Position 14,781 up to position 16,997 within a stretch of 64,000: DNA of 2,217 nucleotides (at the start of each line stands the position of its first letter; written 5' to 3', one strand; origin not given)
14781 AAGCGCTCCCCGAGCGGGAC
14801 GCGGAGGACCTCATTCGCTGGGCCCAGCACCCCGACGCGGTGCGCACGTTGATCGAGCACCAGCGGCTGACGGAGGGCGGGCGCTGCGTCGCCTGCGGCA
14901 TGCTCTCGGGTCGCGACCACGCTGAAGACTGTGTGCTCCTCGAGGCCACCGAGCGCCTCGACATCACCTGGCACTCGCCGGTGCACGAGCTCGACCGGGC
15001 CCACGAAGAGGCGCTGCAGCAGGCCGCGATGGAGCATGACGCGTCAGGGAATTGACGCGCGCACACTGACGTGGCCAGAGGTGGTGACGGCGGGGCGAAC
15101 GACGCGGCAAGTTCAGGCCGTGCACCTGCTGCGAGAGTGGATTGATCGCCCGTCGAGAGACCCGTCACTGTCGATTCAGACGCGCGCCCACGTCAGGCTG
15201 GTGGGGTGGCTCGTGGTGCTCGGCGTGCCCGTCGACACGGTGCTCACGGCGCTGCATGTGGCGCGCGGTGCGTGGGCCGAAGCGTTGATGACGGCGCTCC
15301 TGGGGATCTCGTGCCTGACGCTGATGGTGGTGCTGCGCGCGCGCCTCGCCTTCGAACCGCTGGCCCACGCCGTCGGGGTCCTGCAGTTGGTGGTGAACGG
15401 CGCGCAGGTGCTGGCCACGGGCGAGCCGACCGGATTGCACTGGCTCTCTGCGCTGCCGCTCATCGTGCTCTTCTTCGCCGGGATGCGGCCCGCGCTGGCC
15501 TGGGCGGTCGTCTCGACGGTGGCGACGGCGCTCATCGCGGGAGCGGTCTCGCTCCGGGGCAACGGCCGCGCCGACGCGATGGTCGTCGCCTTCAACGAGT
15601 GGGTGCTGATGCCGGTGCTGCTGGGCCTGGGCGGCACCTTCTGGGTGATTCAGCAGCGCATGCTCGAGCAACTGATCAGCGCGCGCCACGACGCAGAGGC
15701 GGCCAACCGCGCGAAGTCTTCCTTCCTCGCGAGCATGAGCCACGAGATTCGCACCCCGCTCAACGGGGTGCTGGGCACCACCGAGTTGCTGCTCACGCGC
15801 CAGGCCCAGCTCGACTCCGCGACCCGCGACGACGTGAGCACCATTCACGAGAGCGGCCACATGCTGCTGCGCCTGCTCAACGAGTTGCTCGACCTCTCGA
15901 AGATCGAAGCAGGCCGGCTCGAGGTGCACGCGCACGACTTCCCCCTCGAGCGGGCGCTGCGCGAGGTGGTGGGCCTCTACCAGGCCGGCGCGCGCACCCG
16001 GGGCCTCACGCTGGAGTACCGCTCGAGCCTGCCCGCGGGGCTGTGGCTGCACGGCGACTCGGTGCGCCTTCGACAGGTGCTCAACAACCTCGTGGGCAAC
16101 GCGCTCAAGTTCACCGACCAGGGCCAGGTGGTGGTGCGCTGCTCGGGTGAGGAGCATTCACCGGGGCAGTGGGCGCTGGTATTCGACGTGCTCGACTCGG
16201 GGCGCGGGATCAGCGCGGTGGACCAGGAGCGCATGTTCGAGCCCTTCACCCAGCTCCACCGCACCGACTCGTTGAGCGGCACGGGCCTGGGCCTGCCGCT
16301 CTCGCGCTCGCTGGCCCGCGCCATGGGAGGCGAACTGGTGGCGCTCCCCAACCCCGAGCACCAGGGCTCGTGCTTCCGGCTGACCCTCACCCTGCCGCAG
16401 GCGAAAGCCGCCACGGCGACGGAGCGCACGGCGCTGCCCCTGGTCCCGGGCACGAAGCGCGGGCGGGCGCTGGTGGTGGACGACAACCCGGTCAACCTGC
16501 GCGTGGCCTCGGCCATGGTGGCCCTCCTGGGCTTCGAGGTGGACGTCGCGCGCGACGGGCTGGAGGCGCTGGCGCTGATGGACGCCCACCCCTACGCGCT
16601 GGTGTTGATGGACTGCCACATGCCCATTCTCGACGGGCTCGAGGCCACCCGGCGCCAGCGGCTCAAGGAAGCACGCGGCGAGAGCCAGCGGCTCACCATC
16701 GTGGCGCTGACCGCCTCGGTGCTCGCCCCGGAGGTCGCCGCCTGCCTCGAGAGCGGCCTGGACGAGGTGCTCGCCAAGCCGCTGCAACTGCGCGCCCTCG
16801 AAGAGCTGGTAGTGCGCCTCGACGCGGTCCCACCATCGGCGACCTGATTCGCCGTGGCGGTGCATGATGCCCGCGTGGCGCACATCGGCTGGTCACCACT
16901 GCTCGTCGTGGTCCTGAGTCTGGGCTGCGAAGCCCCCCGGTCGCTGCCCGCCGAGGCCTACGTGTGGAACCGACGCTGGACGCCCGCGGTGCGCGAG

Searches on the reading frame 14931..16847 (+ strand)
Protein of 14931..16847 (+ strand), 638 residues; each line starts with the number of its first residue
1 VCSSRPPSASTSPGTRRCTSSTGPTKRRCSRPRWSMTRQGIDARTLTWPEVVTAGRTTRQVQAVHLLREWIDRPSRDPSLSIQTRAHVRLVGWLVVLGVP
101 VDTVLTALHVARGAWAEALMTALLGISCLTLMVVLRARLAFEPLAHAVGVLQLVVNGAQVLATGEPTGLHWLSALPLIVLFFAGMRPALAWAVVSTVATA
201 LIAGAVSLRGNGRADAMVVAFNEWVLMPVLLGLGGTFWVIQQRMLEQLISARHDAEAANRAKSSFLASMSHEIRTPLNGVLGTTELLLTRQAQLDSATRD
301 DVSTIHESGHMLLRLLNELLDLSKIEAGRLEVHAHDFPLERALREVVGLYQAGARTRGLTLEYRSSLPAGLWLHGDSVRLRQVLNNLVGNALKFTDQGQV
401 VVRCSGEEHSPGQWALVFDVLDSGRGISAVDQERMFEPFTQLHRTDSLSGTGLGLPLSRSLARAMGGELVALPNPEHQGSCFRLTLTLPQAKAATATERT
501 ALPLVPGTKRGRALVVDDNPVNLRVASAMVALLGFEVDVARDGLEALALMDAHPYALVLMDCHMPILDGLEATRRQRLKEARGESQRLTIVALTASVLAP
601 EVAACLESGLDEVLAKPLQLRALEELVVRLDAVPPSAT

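Call 10: search_protein_families(library=pfam, proteins=[window:14931-16847:+], max_evalue=0.01)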
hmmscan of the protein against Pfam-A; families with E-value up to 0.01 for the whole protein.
window:14931-16847:+ (638 aa): 3 families
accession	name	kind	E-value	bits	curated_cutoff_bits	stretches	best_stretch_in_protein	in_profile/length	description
PF02518.31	HATPase_c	-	1.1e-23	84.2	26.4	1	375-489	1-110/111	Histidine kinase-, DNA gyrase B-, and HSP90-like ATPase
PF00512.31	HisKA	-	1.4e-19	70.3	26.9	1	261-328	1-66/66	His Kinase A (phospho-acceptor) domain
PF00072.30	Response_reg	-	5.6e-19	68.8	30.2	1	514-626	2-109/111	Response regulator receiver domain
